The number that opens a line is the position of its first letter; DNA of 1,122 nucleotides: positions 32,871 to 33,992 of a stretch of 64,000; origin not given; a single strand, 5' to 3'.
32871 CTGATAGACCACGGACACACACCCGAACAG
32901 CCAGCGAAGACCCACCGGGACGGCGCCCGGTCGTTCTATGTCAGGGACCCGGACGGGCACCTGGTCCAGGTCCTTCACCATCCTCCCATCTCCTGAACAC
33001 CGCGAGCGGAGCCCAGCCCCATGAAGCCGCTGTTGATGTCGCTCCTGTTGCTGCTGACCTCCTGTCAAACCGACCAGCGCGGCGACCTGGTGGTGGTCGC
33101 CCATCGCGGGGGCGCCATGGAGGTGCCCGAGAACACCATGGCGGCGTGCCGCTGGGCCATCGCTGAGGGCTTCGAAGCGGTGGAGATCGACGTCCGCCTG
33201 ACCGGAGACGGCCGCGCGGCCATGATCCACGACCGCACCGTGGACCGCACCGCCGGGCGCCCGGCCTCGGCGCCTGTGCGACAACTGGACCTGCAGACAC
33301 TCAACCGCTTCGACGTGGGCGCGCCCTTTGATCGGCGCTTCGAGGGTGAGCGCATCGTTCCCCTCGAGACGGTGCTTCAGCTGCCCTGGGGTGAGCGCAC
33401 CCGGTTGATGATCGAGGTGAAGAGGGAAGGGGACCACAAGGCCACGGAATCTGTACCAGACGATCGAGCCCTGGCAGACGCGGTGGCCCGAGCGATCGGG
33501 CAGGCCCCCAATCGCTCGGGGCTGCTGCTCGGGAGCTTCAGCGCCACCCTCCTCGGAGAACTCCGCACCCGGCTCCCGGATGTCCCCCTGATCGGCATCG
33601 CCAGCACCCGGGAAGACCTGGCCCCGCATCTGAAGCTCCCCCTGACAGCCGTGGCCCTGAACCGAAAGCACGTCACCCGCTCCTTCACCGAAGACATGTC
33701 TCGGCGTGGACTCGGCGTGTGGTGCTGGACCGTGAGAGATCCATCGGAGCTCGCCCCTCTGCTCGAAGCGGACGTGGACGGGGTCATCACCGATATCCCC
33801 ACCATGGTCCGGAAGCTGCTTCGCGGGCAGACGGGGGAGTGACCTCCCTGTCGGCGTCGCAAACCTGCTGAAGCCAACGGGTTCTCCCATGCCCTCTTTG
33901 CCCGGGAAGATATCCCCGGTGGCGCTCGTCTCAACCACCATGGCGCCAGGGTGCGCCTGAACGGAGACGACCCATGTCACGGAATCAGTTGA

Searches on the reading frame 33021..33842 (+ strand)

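Call 43: search_protein_families(library=pfam, proteins=[window:33021-33842:+], max_evalue=0.00001)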
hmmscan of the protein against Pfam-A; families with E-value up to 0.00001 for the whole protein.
window:33021-33842:+ (273 aa): 1 family
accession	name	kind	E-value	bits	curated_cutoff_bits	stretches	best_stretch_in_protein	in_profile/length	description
PF03009.23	GDPD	-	1.3e-36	127.4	23.6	1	28-260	1-242/244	Glycerophosphoryl diester phosphodiesterase family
